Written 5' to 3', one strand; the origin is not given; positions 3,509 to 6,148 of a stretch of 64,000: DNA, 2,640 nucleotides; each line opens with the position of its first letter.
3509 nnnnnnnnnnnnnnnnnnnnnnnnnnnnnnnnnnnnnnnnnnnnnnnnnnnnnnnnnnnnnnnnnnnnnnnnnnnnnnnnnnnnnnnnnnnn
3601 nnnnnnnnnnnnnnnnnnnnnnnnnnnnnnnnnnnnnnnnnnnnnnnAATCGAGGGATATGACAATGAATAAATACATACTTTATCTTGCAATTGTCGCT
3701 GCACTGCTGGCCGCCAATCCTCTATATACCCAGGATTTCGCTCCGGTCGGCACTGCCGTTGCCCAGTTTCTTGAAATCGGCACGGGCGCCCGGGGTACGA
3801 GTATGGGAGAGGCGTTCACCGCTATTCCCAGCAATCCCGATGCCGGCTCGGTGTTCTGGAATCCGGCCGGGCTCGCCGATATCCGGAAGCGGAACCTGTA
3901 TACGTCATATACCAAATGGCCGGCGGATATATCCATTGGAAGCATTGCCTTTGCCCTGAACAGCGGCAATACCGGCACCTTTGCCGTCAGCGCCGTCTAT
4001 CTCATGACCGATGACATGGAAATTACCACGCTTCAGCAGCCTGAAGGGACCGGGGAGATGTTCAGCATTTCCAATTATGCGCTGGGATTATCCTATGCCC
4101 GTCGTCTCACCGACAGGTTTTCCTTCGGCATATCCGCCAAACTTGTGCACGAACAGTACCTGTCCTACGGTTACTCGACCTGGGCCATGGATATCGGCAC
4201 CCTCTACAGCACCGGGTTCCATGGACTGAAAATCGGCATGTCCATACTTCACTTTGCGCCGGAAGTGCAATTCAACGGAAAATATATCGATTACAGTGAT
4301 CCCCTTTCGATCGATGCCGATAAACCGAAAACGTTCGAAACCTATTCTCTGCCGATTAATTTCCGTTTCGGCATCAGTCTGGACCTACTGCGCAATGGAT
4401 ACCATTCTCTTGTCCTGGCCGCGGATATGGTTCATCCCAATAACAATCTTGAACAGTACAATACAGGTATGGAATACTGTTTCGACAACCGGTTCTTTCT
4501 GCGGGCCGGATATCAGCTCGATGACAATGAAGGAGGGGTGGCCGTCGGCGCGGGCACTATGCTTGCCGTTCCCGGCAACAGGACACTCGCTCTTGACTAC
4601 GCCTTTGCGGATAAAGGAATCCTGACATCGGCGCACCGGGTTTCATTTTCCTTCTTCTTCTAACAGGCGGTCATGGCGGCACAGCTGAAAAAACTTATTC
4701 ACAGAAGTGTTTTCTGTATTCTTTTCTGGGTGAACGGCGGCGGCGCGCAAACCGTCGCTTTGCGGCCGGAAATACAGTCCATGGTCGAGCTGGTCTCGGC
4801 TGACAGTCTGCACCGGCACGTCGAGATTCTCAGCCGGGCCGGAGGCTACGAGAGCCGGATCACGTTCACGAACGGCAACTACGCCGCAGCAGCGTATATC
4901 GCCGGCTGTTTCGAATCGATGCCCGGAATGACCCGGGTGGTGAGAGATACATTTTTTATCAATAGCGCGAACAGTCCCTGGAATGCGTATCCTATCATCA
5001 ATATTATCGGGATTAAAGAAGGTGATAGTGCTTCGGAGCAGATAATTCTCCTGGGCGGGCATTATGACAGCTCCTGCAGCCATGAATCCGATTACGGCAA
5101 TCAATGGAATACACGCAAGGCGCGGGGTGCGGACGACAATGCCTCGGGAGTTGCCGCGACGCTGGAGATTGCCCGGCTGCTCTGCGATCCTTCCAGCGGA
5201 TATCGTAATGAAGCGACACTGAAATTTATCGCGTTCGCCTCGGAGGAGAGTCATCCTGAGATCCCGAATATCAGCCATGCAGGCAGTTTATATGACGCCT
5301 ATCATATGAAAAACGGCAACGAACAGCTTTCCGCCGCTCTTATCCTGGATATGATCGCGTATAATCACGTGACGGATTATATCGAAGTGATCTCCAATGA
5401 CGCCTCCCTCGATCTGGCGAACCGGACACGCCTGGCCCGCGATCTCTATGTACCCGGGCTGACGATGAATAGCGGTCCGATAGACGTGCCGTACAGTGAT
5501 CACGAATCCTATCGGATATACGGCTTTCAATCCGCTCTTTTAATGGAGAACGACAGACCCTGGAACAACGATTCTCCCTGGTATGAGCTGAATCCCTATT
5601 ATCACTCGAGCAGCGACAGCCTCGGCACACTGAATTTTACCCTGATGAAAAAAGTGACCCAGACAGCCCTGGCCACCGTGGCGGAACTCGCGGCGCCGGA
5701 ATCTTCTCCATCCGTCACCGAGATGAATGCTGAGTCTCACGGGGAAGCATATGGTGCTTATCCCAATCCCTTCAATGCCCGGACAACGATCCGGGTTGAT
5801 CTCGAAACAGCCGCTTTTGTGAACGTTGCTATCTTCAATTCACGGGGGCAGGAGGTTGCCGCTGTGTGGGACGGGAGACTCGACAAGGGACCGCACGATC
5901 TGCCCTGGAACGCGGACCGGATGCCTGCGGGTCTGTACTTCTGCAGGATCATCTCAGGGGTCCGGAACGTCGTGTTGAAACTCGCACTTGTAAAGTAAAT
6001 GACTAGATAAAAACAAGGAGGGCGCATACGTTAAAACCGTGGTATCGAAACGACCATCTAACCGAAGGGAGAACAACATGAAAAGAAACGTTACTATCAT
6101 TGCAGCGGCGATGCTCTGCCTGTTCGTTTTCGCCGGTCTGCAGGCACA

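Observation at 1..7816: Operon coupling a TonB-dependent receptor, three T9SS-CTD cargo proteins and an embedded PorV/PorQ-family barrel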

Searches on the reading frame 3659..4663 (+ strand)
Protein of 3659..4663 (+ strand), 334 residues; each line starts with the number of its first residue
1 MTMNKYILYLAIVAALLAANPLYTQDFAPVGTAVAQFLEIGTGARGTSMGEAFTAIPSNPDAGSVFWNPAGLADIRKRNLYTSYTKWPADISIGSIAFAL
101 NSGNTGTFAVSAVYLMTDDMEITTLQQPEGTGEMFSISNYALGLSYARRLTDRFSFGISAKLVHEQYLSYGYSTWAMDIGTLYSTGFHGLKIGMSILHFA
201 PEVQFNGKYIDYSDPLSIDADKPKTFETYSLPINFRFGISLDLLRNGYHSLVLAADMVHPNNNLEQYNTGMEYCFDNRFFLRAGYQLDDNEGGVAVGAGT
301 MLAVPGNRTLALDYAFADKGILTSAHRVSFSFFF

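Call 6: search_protein_families(library=pfam, proteins=[window:3659-4663:+], max_evalue=0.01)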
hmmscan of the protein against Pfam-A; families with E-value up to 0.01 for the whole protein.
window:3659-4663:+ (334 aa): 4 families
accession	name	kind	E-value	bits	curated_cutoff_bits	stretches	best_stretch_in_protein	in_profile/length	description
PF19572.5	PorV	-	9.9e-10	38.8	27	1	30-167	9-146/243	Type IX secretion system protein PorV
PF03687.19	UPF0164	-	2.5e-05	23.7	21.4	1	37-149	43-150/325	Uncharacterised protein family (UPF0164)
PF03349.22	Toluene_X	-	2.7e-05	23.3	29.7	0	50-86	24-61/421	Outer membrane protein transport protein (OMPP1/FadL/TodX)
PF19089.6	DUF5777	-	0.0039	16.9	23.1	1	106-190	87-161/247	Membrane bound beta barrel domain (DUF5777)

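Call 7: search_protein_families(library=ncbifam, proteins=[window:3659-4663:+], max_evalue=0.01)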
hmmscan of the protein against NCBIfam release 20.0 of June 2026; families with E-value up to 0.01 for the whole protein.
window:3659-4663:+ (334 aa): 4 families
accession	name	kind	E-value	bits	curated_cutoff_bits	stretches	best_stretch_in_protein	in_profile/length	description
NF033709.1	PorV_fam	subfamily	3.1e-64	217.6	90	1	33-332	2-324/326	PorV/PorQ family protein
NF033711.1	T9SS_PorQ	equivalog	9.1e-26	90.7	220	1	21-287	12-283/335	type IX secretion system protein PorQ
NF033710.1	T9SS_OM_PorV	equivalog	1e-24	87.5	250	2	23-257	15-245/367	type IX secretion system outer membrane channel protein PorV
NF052325.1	PorVQ2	equivalog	5.5e-20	71.6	325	1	35-183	27-184/354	putative type IX sorting system protein PorV2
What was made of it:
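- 3659..4663 (+): 334-aa PorV/PorQ-family outer-membrane barrel with 14 strands and an N-terminal hatch. It is the predicted cognate anchor for the P663 tail. PorV scores 87.5 against 250, PorQ 90.7 against 220, PorV2 71.6 against 325 (call 7).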

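Call 9: find_encoding_contigs(protein=window:3659-4663:+, flank=10000, max_places=10)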
Protein window:3659-4663:+ (334 aa): no gene with exactly this product is on record in the collection.

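Call 10: find_homologous_proteins(query=window:3659-4663:+, max_evalue=0.00001)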
Query window:3659-4663:+ (334 aa): 1311 proteins with E <= 0.00001 among 8000 candidates; the best 120 are listed.
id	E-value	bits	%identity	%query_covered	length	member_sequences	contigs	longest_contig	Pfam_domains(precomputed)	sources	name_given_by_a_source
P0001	2.9e-220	748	100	99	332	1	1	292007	PF03687.21,PF19572.6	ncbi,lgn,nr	ncbi:PorV/PorQ family protein [bacterium]|nr:PorV/PorQ family protein [bacterium]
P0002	7.6e-156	536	69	99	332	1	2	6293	PF18990.7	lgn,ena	-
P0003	6.8e-142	490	64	99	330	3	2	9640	PF03687.21,PF19572.6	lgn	-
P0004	1.9e-141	489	64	99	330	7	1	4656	PF19572.6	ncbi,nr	ncbi:PorV/PorQ family protein [candidate division KSB1 bacterium]|nr:PorV/PorQ family protein [candi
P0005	3.3e-141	488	64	99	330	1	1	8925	PF19572.6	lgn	-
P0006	4.6e-141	488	65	94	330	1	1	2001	PF19572.6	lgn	-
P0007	9.4e-141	487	64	99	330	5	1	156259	PF19572.6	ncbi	-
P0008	2.2e-140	485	64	99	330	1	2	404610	PF03687.21,PF19572.6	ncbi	-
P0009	2.6e-140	485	65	94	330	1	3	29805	PF03687.21,PF19572.6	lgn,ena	-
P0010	1.4e-139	483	64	99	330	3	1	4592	PF03687.21,PF03349.23,PF19572.6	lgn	-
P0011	5.5e-139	481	64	99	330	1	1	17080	PF19572.6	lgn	-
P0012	1.3e-138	480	65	95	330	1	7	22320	PF19572.6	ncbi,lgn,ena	-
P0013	1.9e-138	479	65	99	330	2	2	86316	PF03687.21,PF19572.6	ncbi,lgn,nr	ncbi:MAG: PorV/PorQ family protein [candidate division KSB1 bacterium]|nr:PorV/PorQ family protein [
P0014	2.0e-138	479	62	99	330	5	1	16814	PF19572.6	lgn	-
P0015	2.5e-138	479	62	99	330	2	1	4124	PF03687.21,PF19572.6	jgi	-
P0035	5.5e-132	458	61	93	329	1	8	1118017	PF19572.6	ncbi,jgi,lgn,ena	-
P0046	6.1e-128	445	61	97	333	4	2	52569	PF03687.21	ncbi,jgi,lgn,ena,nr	ncbi:MAG: PorV/PorQ family protein [Candidatus Marinimicrobia bacterium]|nr:PorV/PorQ family protein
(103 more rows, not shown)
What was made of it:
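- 3659..4663 (+): Homologues are 54-69% identical in KSB1, Marinimicrobia and Caldithrix (call 10).
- It is highly conserved and apparently single-copy as an orthologue (call 10).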

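Call 11: find_encoding_contigs(protein=P0001, flank=10000, max_places=3)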
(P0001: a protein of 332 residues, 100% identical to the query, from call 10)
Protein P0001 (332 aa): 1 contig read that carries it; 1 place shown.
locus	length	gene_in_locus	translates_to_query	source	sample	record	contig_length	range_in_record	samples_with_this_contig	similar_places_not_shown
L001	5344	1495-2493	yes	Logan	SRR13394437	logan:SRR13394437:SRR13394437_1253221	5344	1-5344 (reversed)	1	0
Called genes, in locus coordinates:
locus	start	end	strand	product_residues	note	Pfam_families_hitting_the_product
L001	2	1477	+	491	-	?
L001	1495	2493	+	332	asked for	PF03687:UPF0164 (weak), PF19572:PorV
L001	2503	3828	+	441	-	PF04389:Peptidase_M28, PF18962:Por_Secre_tail (weak)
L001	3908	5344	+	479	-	?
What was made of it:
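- Checked: The gaps are 33, 11, 9 and 40 nt. The last gap is 79 nt if the FG-GAP gene starts at ATG 6078, as in the public gene call (call 11).
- Tried and rejected: The 100%-identical protein P0001 worked (calls 9, 11).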

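Call 12: find_encoding_contigs(protein=P0035, flank=10000, max_places=2)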
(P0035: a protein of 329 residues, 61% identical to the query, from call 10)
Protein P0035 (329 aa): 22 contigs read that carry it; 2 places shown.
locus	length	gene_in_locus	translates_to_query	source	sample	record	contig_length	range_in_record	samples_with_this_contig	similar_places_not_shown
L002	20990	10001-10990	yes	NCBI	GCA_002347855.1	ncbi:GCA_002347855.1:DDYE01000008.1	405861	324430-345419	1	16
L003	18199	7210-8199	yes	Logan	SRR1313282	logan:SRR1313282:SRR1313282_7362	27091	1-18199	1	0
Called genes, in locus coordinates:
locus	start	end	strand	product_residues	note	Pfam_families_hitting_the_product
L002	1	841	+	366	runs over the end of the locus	-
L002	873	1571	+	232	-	PF02463:SMC_N (weak), PF00005:ABC_tran, PF13304:AAA_21 (faint)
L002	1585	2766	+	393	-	PF02687:FtsX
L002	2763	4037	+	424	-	PF02687:FtsX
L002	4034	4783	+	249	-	PF03888:MucB_RseB, PF17131:TP_0789-like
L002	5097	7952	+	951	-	PF13620:CarboxypepD_reg, PF13715:CarbopepD_reg_2, PF07715:Plug (weak)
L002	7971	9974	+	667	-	-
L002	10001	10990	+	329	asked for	PF19572:PorV (weak)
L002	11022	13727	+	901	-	PF01839:FG-GAP (faint), PF13517:FG-GAP_3, PF02012:BNR (faint), PF13088:BNR_2 (faint), PF15902:Sortilin-Vps10 (faint), PF14870:PSII_BNR (weak), PF18962:Por_Secre_tail (weak), PF13860:FlgD_ig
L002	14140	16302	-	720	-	PF00912:Transgly, PF00905:Transpeptidase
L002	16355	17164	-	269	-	PF01048:PNP_UDP_1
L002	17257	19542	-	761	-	PF03030:H_PPase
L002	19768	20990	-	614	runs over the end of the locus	PF00324:AA_permease, PF03222:Trp_Tyr_perm (weak), PF13520:AA_permease_2, PF00359:PTS_EIIA_2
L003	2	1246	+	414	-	?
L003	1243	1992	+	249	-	PF03888:MucB_RseB, PF17131:TP_0789-like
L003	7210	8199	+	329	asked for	PF19572:PorV (weak)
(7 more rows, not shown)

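Call 13: find_encoding_contigs(protein=P0046, flank=10000, max_places=2)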
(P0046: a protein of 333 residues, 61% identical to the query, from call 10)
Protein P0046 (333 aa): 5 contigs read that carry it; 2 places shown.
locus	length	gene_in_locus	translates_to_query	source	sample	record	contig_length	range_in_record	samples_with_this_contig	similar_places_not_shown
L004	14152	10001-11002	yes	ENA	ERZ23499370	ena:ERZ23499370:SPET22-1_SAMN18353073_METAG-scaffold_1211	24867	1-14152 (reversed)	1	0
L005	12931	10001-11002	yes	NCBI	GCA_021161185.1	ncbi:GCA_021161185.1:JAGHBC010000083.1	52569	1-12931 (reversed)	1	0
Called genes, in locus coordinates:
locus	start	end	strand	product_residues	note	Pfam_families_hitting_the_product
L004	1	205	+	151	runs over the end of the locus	PF02580:Tyr_Deacylase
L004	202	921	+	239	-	PF20582:UPF0758_N, PF04002:RadC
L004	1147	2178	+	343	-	-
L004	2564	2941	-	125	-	PF02566:OsmC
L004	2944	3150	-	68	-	PF08984:DUF1858 (weak)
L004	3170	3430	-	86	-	-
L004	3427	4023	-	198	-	PF12645:HTH_16, PF04542:Sigma70_r2, PF04545:Sigma70_r4 (weak), PF08281:Sigma70_r4_2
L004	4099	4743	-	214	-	PF00085:Thioredoxin (faint), PF13098:Thioredoxin_2 (faint), PF00462:Glutaredoxin (faint), PF13192:Thioredoxin_3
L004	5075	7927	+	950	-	PF13620:CarboxypepD_reg, PF13715:CarbopepD_reg_2, PF07715:Plug, PF00593:TonB_dep_Rec_b-barrel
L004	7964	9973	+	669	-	-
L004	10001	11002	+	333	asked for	PF03687:UPF0164 (weak)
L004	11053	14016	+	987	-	PF01839:FG-GAP (faint), PF13517:FG-GAP_3 (weak), PF13860:FlgD_ig (weak)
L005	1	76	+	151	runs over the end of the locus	PF02580:Tyr_Deacylase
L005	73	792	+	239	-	PF20582:UPF0758_N, PF04002:RadC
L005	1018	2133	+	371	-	PF12895:ANAPC3 (faint), PF14559:TPR_19 (faint), PF13428:TPR_14 (faint)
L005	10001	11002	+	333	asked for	PF03687:UPF0164 (weak)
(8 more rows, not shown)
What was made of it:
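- Flanking genes differ between genomes (calls 12, 13), so the module is self-contained.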

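Call 43: search_solved_structures(query=window:3659-4663:+, max_evalue=1, show_alignments=0)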
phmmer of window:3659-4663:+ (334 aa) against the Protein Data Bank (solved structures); distinct sequences matched with E-value up to 1: 6.
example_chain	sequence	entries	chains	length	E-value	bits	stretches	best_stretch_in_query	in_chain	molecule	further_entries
6h3i_F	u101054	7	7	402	7.5e-08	35.1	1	16-254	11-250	PorV | Type IX secretion system protein PorV domain-containing protein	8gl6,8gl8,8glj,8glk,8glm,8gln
3vor_A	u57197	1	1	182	0.5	12.7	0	203-229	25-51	CFA/III pilin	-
3s0t_A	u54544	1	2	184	0.51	12.6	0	203-229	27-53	CFA/III pilin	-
5b1i_A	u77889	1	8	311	0.68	12.2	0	49-131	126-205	Cystathionine beta-synthase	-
5b1h_A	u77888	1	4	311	0.69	12.2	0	49-131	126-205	Cystathionine beta-synthase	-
9iuf_A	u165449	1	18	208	0.7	12.2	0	203-229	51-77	CFA/III pilin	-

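Call 62: predict_structure(alignment_id=A4)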
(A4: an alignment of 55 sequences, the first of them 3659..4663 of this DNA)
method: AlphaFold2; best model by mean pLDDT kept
length: 334 residues; sequences in the alignment: 55
mean_pLDDT: 82.9   pTM: 0.77
mean pLDDT of the five models: 82.9, 82.4, 81.3, 81.0, 80.9
residues with pLDDT >= 90: 143; 70-90: 144; 50-70: 28; < 50: 19
segments of 3 or more residues with pLDDT < 50: 19-32
pLDDT, mean of each block of 10 residues (from residue 1): 73 70 36 52 85 77 91 93 85 92 95 88 78 85 95 94 84 88 93 87 75 69 77 86 91 90 80 92 87 90 91 86 75 92
secondary structure, 60 per line:
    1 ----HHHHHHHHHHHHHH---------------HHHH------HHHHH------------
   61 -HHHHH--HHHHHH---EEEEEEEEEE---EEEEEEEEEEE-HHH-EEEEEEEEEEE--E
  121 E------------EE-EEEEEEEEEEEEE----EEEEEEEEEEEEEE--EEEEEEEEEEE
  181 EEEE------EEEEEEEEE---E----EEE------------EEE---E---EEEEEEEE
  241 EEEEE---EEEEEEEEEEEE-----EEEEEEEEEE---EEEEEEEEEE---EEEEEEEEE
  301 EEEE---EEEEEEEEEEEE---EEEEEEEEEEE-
elements in order: H5-18 H34-37 H44-48 H62-66 H69-74 E78-87 E91-101 E107-117 E137-149 E154-167 E170-184 E191-199 E208-210 E223-225 E233-245 E249-260 E266-275 E279-288 E292-304 E308-319 E323-333
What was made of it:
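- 3659..4663 (+): AlphaFold2 model (call 62).
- On PorV/PorQ family (NCBIfam NF033709): AlphaFold2 pLDDT 82.9, with 14 long strands and a helical N-terminal segment at residues 25-77 (call 62).
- Checked: The AlphaFold2 model shows a 14-strand barrel with an N-terminal hatch (pLDDT 82.9, call 62).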

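Call 65: fold_search(model_id=the predicted structure, library=pdb)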
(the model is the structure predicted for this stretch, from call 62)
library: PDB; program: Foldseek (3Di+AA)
matches with E <= 10: 1102; with E <= 0.001: 227
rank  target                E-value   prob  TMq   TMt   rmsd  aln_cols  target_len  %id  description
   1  8gl6_F                3.0e-14  1.00  0.68  0.63   6.0       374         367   18  The Type 9 Secretion System in vitro assembled, RemA-CTD substrate bound complex (released 2024-01-31)
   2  6h3i_F                8.2e-12  1.00  0.64  0.62   5.9       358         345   20  Structural snapshots of the Type 9 protein translocon (released 2018-11-07)
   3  2r89_A                8.4e-10  1.00  0.58  0.54   6.7       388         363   13  Crystal structure of the long-chain fatty acid transporter FadL mutant delta N3 (released 2008-09-23)
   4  2r88_A                3.1e-09  1.00  0.55  0.51   6.9       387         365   14  Crystal structure of the long-chain fatty acid transporter FadL mutant delta S3 kink (released 2008-09-23)
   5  3bry_A                5.0e-09  1.00  0.56  0.49   7.7       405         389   14  Crystal structure of the Ralstonia pickettii toluene transporter TbuX (released 2008-06-10)
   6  6z34                  7.2e-09  1.00  0.57  0.51   7.6       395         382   11  CymD monoaromatic hydrocarbon channel (released 2020-11-04)
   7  3brz                  7.6e-09  1.00  0.59  0.50   6.7       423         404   12  Crystal structure of the Pseudomonas putida toluene transporter TodX (released 2008-06-10)
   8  2r4l_C                8.1e-09  1.00  0.55  0.46   8.9       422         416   12  Crystal structure of the long-chain fatty acid transporter FadL mutant P34A (released 2008-09-16)
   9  2f1c                  1.0e-08  1.00  0.47  0.60   6.7       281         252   11  Crystal structure of the monomeric porin OmpG (released 2006-06-27)
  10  3pgr                  1.1e-08  1.00  0.57  0.51   6.6       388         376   13  Asp348Arg mutant of EcFadL (released 2011-05-25)
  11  3pgs_B                2.6e-08  1.00  0.56  0.45   9.0       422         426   12  Phe3Gly mutant of EcFadL (released 2011-05-25)
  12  2r4l_A                3.3e-08  1.00  0.54  0.45   8.8       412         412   12  Crystal structure of the long-chain fatty acid transporter FadL mutant P34A (released 2008-09-16)
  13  2r8a_A                3.5e-08  1.00  0.55  0.51   7.0       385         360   14  Crystal structure of the long-chain fatty acid transporter FadL mutant delta N8 (released 2008-09-23)
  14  2r4p_A                4.1e-08  1.00  0.56  0.47   8.6       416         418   12  Crystal structure of the long-chain fatty acid transporter FadL mutant G212E (released 2008-09-16)
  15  3pf1_A                4.5e-08  1.00  0.59  0.48   8.0       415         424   11  E. coli FadL Asp348Ala mutant (released 2011-05-25)
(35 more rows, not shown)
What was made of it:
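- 3659..4663 (+): Foldseek top hits are PorV 8gl6_F and 6h3i_F (call 65).
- On PorV/PorQ family (NCBIfam NF033709): Foldseek top hits are PorV 8gl6_F (E 3e-14, TM 0.68) and 6h3i_F (call 65).
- Closest known: BamG-BamH of the Bacteroidota BAM complex. Same: BamG is a structural match of the barrel model (call 65, rank 28).
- Checked: The best structural matches are F. johnsoniae PorV 8gl6_F and 6h3i_F (call 65).
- It belongs to the PorV/PorQ family (call 7), and its closest solved structure is PorV (calls 43, 65). The fold is FadL-like with an N-terminal hatch (calls 62, 65).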

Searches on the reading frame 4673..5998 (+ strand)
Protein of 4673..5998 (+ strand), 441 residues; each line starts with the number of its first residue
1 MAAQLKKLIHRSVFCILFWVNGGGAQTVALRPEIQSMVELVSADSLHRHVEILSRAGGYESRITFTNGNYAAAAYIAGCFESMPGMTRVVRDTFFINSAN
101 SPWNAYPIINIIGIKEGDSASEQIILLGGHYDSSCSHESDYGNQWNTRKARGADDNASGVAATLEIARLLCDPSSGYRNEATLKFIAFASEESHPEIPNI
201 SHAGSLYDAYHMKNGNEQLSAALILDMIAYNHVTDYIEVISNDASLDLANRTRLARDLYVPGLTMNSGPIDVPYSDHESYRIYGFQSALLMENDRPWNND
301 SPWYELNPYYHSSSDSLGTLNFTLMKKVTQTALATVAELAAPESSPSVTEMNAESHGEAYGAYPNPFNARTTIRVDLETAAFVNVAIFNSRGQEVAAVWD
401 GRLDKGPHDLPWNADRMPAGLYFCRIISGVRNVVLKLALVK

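Call 6: search_protein_families(library=pfam, proteins=[window:4673-5998:+], max_evalue=0.01)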
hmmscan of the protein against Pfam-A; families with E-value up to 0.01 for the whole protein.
window:4673-5998:+ (441 aa): 3 families
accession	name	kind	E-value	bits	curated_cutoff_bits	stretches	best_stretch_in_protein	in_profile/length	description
PF04389.22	Peptidase_M28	-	1.8e-21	77.2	21.3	1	110-335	1-192/193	Peptidase family M28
PF18962.6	Por_Secre_tail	-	2.9e-06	27.9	27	1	363-436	2-72/75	Secretion system C-terminal sorting domain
PF01546.33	Peptidase_M20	-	0.00013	22.4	24.6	1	126-201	1-74/206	Peptidase family M20/M25/M40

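Call 7: search_protein_families(library=ncbifam, proteins=[window:4673-5998:+], max_evalue=0.01)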
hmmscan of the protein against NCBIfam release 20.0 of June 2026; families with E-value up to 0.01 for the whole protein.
window:4673-5998:+ (441 aa): 5 families
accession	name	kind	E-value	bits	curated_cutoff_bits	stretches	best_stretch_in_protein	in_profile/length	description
NF045908.1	AminopepLapALeg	equivalog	1.6e-13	50.3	600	1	31-341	121-395/396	aminopeptidase LapA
TIGR04183.1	Por_Secre_tail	domain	1.4e-07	31.3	23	1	363-436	2-68/72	T9SS type A sorting domain-containing protein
NF052323.1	T9SSA_dep_M6i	equivalog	1e-06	27.1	600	1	356-428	955-1026/1043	T9SS-dependent M6-like inactivated metalloprotease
NF007568.0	PRK10199.1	equivalog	1e-05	25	298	1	59-193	44-177/346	aminopeptidase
NF038113.1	T9SSA_dep_M36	equivalog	0.004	15.3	885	1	350-433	785-862/869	T9SS-dependent M36 family metallopeptidase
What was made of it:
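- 4673..5998 (+): M28 aminopeptidase with an ordinary type-A sorting domain (residues 363-436). It is an optional accessory gene of the module. PF04389 at 77.2 bits and TIGR04183 at 31.3 bits (calls 6, 7).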
